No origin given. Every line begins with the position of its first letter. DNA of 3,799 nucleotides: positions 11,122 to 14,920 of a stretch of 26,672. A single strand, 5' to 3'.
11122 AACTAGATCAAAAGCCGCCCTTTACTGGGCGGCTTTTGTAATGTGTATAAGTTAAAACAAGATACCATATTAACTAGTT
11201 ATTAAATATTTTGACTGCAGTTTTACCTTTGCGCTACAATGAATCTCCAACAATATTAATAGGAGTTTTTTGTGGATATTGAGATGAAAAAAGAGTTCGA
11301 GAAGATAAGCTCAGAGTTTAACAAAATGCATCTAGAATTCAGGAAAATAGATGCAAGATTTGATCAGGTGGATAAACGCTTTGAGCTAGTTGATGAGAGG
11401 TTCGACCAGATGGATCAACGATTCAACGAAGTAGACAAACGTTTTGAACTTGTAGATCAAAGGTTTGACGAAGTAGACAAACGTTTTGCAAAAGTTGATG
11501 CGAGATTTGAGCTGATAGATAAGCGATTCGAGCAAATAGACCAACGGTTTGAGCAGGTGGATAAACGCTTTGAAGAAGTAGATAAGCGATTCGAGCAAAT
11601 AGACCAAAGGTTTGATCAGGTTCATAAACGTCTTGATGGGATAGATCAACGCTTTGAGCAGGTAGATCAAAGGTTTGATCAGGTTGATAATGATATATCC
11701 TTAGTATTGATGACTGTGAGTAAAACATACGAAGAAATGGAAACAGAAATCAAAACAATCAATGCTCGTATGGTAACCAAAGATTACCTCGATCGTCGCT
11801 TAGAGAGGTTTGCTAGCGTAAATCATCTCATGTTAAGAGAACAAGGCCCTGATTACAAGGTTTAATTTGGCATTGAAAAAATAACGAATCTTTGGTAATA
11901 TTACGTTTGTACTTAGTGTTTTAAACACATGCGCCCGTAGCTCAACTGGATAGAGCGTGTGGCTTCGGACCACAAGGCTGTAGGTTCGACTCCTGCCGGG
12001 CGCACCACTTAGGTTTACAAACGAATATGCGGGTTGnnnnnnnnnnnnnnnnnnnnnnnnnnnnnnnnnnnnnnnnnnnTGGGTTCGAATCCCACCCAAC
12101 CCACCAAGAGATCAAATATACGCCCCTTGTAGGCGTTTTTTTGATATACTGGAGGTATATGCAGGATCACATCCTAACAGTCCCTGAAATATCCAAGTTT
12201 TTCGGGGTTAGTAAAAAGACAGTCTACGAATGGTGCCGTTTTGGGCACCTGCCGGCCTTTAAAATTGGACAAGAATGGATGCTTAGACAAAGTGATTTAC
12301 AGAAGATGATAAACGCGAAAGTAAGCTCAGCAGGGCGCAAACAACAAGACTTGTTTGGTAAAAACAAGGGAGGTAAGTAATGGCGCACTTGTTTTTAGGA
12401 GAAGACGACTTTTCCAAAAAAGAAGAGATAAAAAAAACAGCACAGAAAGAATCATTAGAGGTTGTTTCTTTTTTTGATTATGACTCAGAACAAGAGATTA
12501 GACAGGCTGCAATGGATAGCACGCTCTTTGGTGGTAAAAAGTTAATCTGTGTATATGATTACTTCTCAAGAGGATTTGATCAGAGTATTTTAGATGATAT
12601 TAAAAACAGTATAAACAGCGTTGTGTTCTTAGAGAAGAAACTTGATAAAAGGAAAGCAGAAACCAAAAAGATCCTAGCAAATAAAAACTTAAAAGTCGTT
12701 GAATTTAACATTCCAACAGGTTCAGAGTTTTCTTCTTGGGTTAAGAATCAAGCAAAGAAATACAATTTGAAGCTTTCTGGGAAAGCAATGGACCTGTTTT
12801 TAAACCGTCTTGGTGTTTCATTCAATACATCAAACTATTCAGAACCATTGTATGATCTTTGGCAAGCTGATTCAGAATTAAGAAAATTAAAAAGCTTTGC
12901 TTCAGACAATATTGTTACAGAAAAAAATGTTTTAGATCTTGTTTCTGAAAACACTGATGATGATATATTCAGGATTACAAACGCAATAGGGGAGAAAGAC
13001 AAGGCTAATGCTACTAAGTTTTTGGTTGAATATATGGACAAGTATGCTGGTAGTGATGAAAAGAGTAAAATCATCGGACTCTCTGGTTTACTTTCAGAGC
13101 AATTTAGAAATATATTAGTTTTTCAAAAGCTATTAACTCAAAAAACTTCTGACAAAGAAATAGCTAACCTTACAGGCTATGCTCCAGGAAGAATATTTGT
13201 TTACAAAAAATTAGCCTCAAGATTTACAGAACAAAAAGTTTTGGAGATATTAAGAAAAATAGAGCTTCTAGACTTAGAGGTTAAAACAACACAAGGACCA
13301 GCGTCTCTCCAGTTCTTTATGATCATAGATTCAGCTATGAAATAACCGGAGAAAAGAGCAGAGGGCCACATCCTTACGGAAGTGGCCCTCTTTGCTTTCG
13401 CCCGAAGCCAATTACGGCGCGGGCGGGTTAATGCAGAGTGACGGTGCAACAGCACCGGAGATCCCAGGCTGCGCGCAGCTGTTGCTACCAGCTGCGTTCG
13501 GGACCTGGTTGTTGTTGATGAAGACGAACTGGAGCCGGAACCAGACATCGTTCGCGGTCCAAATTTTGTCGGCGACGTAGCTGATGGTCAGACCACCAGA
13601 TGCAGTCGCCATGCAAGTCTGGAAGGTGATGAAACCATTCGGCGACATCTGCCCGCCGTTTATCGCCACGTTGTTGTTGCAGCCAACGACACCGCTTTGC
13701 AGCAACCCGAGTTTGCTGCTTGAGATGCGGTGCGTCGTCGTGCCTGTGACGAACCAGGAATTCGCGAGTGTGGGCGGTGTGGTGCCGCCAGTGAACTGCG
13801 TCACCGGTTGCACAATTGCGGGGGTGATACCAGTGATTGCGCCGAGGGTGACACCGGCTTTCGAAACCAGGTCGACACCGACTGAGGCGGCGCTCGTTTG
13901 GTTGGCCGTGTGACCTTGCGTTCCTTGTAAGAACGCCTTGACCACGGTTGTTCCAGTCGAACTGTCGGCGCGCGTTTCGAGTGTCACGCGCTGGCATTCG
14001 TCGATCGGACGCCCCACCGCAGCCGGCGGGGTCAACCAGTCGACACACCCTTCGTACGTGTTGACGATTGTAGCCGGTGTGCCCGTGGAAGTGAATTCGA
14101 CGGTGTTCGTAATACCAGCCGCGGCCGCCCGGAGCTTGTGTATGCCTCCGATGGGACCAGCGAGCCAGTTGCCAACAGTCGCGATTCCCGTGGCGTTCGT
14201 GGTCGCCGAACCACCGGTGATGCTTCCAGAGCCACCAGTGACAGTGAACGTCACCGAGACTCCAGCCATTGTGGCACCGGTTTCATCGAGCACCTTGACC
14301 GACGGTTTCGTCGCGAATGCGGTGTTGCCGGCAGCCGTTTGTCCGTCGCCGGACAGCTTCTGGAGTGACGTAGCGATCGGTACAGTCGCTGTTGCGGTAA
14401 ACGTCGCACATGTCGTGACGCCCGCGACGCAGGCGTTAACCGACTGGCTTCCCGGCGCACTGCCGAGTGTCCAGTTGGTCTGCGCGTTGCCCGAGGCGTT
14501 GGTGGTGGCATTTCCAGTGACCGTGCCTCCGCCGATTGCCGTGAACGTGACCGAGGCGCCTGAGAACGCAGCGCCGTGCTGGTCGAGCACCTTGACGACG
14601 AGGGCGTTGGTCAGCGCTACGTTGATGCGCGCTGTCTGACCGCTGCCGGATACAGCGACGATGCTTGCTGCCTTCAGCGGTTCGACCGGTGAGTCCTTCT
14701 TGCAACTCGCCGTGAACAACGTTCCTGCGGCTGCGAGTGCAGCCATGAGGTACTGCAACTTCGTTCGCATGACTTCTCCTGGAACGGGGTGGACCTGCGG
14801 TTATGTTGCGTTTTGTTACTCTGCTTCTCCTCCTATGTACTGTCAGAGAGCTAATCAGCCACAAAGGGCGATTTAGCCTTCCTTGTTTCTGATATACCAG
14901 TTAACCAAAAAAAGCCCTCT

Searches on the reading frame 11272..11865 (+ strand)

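Call 14: search_protein_families(library=pfam, proteins=[window:11272-11865:+], max_evalue=0.01)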
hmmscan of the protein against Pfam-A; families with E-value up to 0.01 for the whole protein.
window:11272-11865:+ (197 aa): 53 families (the best 25 are shown)
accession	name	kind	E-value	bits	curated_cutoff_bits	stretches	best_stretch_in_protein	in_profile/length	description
PF02601.20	Exonuc_VII_L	-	1.4e-09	38.4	35.9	2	20-139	146-270/315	Exonuclease VII, large subunit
PF23991.1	DUF7310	-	7.4e-09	36.4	40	2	87-137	26-76/83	Coiled-coil region of unknown function (DUF7310)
PF07303.18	Occludin_ELL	-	1.1e-08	36.2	31.2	2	2-95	3-98/101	Occludin homology domain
PF06160.17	EzrA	-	1.5e-08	33.8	39.6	1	4-166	303-459/557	Septation ring formation regulator, EzrA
PF06419.17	COG6_N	-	2.1e-07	31.5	27.4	1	104-157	32-85/114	Conserved oligomeric complex COG6, N-terminal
PF00261.25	Tropomyosin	-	3.5e-07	30.3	38.6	1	5-179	25-202/242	Tropomyosin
PF10498.14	IFT57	-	3.5e-07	30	40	1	6-167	199-353/360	Intra-flagellar transport protein 57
PF05377.16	FlaC_arch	-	8e-07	29.8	27.8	0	64-103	1-40/55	Flagella accessory protein C (FlaC)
PF07889.17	DUF1664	-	9.1e-07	29.4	34.6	1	87-143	62-118/124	Protein of unknown function (DUF1664)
PF02646.22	RmuC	-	1.4e-06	28.1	26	1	88-136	223-271/291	RmuC family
PF01519.22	DUF16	-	2.4e-06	28.4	40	1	65-139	36-103/104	Protein of unknown function DUF16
PF16326.10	ABC_tran_CTD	-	2.5e-06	28.1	32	0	84-130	8-59/69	ABC transporter C-terminal domain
PF09763.15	Sec3_CC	-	3.2e-06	27.5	27.1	1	98-144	21-67/133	Exocyst complex component Sec3, coiled-coil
PF09762.14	CCDC93_CC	-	5.8e-06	26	30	1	4-100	99-194/429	CCDC93 coiled-coil domain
PF05929.16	Phage_GPO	-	2.3e-05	24.6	33.6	2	37-130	163-253/268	Phage capsid scaffolding protein (GPO) serine peptidase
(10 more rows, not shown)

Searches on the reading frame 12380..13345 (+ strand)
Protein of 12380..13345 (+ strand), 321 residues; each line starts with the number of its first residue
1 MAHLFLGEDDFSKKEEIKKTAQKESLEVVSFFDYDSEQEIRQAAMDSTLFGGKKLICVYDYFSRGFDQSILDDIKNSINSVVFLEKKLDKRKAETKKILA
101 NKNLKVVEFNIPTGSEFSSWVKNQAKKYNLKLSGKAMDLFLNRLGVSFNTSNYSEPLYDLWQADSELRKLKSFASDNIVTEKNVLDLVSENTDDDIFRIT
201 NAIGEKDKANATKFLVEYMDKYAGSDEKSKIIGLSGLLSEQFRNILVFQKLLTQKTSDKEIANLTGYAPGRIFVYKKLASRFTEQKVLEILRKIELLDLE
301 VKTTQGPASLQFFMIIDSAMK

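Call 14: search_protein_families(library=pfam, proteins=[window:12380-13345:+], max_evalue=0.01)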
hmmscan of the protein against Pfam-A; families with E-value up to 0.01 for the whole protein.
window:12380-13345:+ (321 aa): 2 families
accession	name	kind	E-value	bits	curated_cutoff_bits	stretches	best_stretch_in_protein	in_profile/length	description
PF21694.2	DNA_pol3_delta_C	-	1.4e-14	54.6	27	1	194-316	2-118/121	DNA polymerase III delta subunit, C-terminal domain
PF06144.19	DNA_pol3_delta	-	0.0039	17.6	21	1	3-107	1-121/124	DNA polymerase III, delta subunit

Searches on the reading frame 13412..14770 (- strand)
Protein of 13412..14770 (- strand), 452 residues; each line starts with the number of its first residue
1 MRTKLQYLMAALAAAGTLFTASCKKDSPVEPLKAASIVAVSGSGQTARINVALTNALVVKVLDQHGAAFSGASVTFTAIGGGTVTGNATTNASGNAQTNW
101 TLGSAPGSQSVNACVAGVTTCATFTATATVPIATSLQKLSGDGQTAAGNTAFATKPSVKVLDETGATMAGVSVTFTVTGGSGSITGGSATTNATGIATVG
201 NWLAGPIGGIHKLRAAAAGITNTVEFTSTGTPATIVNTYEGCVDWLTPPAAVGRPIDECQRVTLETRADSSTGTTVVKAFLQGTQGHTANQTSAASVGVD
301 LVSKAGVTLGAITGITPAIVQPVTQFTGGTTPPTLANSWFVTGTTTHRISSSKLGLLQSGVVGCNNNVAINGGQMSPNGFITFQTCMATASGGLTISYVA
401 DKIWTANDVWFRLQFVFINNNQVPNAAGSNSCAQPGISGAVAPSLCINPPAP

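Call 14: search_protein_families(library=pfam, proteins=[window:13412-14770:-], max_evalue=0.01)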
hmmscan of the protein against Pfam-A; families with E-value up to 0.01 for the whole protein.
window:13412-14770:- (452 aa): 3 families
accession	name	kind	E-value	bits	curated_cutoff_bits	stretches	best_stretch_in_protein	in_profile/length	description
PF02369.22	Big_1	-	5.1e-08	33.4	34.9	2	143-217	8-80/93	Bacterial Ig-like domain (group 1)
PF13620.12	CarboxypepD_reg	-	9.1e-05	23.2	32.3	0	59-98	4-42/82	Carboxypeptidase regulatory-like domain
PF17789.7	MG4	-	0.001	19.7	24.7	0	57-111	18-71/95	Macroglobulin domain MG4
